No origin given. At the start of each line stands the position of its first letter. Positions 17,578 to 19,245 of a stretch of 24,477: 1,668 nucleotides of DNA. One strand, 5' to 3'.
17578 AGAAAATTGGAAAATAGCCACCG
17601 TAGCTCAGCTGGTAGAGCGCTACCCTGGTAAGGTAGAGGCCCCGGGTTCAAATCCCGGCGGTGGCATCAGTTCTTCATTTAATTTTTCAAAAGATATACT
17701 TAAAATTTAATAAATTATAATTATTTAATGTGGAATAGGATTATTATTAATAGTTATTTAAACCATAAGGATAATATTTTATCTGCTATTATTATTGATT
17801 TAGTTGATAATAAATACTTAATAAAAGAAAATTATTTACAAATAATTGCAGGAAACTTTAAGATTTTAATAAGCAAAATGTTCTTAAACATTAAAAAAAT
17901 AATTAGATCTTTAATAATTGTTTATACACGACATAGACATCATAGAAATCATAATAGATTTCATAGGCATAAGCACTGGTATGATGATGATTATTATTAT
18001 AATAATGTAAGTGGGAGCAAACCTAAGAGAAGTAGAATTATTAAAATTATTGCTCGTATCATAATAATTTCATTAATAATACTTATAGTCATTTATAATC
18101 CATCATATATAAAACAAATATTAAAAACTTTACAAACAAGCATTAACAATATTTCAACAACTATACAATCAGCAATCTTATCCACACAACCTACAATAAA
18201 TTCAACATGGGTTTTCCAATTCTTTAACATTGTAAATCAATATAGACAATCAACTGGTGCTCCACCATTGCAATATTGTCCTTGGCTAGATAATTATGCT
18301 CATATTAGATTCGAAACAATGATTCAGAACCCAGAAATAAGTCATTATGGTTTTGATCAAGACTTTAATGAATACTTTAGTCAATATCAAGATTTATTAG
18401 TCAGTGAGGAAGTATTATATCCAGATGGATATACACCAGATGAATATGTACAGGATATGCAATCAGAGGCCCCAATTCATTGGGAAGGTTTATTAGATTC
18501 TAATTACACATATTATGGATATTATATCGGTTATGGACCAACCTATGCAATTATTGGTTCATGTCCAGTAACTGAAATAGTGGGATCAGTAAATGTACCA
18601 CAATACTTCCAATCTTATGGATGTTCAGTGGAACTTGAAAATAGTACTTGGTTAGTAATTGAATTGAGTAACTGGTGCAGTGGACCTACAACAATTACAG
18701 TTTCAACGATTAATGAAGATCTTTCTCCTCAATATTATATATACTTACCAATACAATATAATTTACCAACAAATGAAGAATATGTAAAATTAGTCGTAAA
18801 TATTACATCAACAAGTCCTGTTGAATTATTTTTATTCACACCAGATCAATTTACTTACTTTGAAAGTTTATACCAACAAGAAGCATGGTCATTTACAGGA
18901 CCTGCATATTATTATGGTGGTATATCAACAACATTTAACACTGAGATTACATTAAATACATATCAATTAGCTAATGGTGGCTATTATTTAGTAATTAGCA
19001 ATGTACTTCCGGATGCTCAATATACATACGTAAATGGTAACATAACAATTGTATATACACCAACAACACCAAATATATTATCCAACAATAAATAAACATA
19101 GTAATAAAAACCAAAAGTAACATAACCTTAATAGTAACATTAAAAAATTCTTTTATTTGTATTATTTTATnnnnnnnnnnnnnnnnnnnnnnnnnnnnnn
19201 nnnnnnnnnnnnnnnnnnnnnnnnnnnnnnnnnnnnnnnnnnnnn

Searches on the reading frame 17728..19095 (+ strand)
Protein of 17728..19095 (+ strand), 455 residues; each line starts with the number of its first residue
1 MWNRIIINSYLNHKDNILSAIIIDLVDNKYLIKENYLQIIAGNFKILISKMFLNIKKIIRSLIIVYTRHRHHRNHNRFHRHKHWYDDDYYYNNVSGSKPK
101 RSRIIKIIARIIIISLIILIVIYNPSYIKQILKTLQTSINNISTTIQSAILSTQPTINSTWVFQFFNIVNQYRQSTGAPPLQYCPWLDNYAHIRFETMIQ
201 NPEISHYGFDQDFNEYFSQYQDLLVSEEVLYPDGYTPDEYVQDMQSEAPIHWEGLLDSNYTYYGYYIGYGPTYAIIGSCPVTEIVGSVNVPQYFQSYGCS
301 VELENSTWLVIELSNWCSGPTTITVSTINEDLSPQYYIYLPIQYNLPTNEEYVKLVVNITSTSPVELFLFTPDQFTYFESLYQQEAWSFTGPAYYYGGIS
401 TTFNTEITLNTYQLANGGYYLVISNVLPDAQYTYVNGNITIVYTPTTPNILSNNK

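Call 7: search_protein_families(library=pfam, proteins=[window:17728-19095:+], max_evalue=0.01)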
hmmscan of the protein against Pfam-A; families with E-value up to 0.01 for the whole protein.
window:17728-19095:+ (455 aa): 1 family
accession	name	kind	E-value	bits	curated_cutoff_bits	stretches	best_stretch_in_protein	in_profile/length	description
PF00188.32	CAP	-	4.9e-06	27.8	21.1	1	167-271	2-106/117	Cysteine-rich secretory protein family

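Call 55: find_homologous_proteins(query=window:17728-19092:+, max_evalue=0.001)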
Query window:17728-19092:+ (455 aa): 57 proteins with E <= 0.001 among 4256 candidates.
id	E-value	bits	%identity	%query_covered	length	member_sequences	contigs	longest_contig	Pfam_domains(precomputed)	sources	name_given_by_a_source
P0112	2.6e-253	859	83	100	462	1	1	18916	-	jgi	-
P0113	6.9e-251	851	84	99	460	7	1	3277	PF00188.33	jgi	-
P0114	2.7e-250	849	82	99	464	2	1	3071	-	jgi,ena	jgi:uncharacterized protein YkwD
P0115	2.7e-249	845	83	100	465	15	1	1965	-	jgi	-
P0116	2.1e-248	843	82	100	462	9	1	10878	-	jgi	-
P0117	1.8e-246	836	83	100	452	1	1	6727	-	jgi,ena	-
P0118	1.9e-245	833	81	99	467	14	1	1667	-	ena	-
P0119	4.2e-244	828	81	100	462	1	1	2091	PF00188.33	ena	-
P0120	9.5e-238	807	79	99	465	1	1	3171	-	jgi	-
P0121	5.7e-237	805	79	100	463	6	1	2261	-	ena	-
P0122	2.2e-228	777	76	100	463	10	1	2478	-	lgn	-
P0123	2.0e-222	757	76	100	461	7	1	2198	PF00188.33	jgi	jgi:uncharacterized protein YkwD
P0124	1.6e-206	704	72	99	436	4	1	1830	-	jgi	-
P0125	6.6e-204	696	78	88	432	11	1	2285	PF00188.33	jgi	-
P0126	3.8e-203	693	78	88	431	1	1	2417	-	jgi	-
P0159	3.0e-123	430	58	76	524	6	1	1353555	PF00188.33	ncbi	ncbi:hypothetical protein JCM14467A_00700 [Vulcanisaeta sp. JCM 14467]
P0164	4.7e-98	347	54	67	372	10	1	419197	-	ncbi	ncbi:MAG: CAP domain-containing protein [Thermocladium sp.]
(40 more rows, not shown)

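Call 56: find_encoding_contigs(protein=P0159, flank=6000, max_places=2)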
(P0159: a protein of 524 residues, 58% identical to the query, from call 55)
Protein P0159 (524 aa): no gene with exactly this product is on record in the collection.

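Call 57: find_encoding_contigs(protein=P0164, flank=6000, max_places=2)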
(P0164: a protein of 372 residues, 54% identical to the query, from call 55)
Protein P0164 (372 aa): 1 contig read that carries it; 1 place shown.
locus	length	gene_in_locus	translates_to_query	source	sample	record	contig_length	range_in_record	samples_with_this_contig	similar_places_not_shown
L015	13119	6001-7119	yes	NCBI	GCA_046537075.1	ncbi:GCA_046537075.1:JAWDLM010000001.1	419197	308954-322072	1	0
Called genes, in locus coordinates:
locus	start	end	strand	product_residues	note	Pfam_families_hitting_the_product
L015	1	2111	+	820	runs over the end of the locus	PF01496:V_ATPase_I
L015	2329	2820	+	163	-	PF00571:CBS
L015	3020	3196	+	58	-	PF26037:zf-RING_DCST1_C (weak)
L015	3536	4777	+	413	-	PF00589:Phage_integrase, PF16795:Phage_integr_3 (weak)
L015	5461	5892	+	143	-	PF06195:DUF996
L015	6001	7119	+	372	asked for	-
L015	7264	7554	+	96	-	-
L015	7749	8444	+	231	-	PF03961:FapA (weak), PF06005:ZapB (faint), PF11180:DUF2968 (weak), PF17675:APG6_N (faint), PF24161:CCDC39 (weak), PF02183:HALZ (weak)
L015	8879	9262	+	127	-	PF05168:HEPN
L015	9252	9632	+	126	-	PF01909:NTP_transf_2, PF18765:Polbeta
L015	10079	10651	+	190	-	PF01575:MaoC_dehydratas, PF13452:FAS1_DH_region (weak)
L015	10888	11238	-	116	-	PF04343:DUF488, PF22751:DUF488-N3a, PF22752:DUF488-N3i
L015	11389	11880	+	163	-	-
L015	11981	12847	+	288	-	PF13421:Band_7_1, PF01145:Band_7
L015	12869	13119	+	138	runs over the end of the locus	-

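Call 60: search_protein_families(library=phrogs, proteins=[window:17728-19095:+], max_evalue=0.01)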
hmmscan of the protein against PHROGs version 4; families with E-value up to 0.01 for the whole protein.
window:17728-19095:+ (455 aa): 1 family
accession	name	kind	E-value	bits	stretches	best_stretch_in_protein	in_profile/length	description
phrog_16914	-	moron, auxiliary metabolic gene and host takeover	0.0092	16.7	0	146-265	61-181/200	sporulation protein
